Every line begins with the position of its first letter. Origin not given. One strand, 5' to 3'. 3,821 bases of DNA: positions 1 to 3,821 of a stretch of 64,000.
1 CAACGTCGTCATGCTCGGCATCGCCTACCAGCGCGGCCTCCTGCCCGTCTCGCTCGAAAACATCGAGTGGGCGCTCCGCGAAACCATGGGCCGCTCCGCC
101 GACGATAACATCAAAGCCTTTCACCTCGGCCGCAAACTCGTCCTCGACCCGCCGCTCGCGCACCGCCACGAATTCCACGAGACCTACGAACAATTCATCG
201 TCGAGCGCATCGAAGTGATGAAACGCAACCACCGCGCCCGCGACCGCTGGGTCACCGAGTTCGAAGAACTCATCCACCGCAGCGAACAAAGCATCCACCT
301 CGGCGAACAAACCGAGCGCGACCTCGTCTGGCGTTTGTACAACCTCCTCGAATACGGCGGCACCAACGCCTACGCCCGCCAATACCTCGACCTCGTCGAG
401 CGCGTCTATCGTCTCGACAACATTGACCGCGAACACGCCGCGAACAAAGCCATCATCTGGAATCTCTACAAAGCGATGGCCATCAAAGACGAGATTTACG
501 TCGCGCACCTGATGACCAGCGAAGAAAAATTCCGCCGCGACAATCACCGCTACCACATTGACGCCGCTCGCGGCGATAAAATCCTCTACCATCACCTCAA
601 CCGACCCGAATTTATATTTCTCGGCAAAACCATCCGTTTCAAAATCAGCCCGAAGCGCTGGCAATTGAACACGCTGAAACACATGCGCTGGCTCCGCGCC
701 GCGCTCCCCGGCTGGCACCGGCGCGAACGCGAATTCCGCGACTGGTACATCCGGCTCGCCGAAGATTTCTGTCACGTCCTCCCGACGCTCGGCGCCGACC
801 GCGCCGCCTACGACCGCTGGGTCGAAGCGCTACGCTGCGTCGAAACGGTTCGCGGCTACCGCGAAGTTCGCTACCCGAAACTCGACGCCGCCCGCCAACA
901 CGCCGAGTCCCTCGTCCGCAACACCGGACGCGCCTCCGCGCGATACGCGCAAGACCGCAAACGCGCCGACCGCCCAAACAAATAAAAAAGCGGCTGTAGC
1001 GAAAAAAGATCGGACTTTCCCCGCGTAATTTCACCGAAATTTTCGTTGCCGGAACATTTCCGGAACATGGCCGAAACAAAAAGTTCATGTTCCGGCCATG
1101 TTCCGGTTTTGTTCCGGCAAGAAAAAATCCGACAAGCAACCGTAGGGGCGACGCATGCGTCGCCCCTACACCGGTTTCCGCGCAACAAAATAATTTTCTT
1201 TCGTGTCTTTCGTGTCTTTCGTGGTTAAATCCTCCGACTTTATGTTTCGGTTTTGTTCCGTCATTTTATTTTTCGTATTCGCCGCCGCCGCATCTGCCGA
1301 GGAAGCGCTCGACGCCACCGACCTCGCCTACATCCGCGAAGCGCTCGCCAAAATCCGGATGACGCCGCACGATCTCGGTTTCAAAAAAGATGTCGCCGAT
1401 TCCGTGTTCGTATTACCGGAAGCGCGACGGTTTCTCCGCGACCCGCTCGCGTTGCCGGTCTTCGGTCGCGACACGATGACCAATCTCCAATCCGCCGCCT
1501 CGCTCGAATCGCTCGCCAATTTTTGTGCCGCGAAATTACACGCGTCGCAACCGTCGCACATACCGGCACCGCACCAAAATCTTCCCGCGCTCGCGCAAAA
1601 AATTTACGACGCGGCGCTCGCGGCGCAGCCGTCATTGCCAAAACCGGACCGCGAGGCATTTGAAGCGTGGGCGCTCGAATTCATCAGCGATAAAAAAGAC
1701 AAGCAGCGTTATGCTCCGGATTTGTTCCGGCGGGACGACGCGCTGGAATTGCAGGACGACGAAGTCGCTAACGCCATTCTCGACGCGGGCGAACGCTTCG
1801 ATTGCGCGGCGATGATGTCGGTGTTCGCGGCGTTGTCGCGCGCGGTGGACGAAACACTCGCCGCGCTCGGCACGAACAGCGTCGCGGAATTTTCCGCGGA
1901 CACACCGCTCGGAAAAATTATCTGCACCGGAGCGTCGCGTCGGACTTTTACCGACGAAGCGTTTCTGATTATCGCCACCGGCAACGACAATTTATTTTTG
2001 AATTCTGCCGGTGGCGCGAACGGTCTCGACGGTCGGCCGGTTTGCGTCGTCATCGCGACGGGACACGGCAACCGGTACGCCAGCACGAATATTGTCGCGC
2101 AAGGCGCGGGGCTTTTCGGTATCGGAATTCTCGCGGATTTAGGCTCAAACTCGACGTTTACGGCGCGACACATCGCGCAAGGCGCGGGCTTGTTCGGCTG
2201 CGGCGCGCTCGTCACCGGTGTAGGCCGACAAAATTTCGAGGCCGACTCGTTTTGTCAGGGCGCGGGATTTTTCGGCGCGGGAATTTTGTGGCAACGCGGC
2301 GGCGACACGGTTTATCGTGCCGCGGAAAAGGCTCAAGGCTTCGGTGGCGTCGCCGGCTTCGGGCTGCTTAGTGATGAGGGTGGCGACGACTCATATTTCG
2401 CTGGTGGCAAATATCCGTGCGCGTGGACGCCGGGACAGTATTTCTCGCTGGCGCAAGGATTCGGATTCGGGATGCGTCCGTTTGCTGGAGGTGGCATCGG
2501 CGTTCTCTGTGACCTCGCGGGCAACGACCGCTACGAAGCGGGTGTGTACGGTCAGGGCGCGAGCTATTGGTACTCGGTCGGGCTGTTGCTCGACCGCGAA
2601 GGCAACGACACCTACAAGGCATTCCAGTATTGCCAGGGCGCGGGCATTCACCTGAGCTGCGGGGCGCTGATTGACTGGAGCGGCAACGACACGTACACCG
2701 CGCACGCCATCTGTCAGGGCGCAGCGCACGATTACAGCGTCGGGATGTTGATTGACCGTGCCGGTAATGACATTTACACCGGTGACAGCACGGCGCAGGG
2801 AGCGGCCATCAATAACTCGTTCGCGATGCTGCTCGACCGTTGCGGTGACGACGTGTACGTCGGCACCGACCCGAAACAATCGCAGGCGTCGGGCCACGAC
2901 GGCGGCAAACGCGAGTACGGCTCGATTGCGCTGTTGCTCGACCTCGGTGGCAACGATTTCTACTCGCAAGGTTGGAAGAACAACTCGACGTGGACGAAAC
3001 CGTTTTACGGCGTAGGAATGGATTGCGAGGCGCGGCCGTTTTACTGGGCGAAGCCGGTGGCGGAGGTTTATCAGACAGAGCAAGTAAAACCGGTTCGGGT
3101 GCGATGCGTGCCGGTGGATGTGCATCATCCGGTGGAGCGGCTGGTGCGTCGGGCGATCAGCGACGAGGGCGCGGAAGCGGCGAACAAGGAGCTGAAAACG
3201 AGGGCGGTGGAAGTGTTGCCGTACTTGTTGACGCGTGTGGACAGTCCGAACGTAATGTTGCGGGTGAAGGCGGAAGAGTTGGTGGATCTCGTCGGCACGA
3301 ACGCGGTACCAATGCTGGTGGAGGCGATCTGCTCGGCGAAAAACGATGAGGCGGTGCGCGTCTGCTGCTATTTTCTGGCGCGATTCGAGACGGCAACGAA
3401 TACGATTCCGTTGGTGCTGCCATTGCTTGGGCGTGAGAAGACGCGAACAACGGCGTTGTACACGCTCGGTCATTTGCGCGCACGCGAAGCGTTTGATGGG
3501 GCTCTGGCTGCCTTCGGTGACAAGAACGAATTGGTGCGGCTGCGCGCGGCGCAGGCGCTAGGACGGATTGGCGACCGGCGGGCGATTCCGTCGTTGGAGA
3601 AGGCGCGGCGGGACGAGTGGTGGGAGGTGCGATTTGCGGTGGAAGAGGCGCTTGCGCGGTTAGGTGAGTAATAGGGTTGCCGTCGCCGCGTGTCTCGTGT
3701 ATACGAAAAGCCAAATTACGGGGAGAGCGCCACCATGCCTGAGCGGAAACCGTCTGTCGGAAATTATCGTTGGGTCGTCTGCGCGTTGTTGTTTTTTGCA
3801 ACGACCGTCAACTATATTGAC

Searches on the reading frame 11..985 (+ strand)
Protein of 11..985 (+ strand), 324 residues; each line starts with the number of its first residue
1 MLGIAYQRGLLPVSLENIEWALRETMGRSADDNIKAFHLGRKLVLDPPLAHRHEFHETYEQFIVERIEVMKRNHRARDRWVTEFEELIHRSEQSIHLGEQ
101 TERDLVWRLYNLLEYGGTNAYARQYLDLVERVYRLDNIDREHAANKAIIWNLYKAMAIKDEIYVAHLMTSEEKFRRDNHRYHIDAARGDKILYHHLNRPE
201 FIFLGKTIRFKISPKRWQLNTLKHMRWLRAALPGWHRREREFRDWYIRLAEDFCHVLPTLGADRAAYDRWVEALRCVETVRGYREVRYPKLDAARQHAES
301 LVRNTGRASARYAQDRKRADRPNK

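Call 47: search_protein_families(library=pfam, proteins=[window:11-985:+], max_evalue=0.01)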
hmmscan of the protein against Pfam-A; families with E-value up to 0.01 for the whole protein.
window:11-985:+ (324 aa): 1 family
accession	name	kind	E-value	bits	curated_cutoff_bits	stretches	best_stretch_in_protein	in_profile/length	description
PF20169.3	DUF6537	-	1.7e-18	67.7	27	1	108-298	8-201/203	Family of unknown function (DUF6537)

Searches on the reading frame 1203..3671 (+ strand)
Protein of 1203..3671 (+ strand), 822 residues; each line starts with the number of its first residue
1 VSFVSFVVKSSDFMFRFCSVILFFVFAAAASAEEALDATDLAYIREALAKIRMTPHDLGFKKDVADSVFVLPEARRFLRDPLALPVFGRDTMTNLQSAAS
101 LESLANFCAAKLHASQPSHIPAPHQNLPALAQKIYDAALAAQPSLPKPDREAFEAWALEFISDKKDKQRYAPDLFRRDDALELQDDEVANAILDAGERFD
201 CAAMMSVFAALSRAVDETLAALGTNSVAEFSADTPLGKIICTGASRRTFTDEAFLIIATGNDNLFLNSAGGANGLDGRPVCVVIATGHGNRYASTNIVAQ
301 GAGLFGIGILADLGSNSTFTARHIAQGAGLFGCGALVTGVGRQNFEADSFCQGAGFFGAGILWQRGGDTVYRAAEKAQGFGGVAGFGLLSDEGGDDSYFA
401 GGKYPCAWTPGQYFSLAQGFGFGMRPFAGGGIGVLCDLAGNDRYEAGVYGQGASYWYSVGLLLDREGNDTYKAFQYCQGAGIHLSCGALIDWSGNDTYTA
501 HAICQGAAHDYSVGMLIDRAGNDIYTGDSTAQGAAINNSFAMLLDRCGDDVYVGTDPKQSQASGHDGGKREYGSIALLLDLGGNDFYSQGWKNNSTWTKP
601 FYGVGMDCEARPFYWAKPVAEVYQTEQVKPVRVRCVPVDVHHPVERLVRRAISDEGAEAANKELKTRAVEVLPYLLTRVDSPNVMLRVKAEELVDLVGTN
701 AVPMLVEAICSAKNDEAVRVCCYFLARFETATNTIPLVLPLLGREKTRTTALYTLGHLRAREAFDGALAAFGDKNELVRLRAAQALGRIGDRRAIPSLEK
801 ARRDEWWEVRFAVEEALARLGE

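Call 47: search_protein_families(library=pfam, proteins=[window:1203-3671:+], max_evalue=0.01)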
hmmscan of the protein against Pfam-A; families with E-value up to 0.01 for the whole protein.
window:1203-3671:+ (822 aa): 4 families
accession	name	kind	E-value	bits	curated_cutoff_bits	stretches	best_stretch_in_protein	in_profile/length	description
PF13646.12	HEAT_2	-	1.7e-14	54.3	27.7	1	744-818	13-88/88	HEAT repeats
PF02985.28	HEAT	-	6.4e-08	32.6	23.5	0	769-790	7-28/31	HEAT repeat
PF03130.22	HEAT_PBS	-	1.6e-06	28.5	20.9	1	778-801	1-24/27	PBS lyase HEAT-like repeat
PF13513.12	HEAT_EZ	-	0.003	18.5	27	0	770-789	36-55/55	HEAT-like repeat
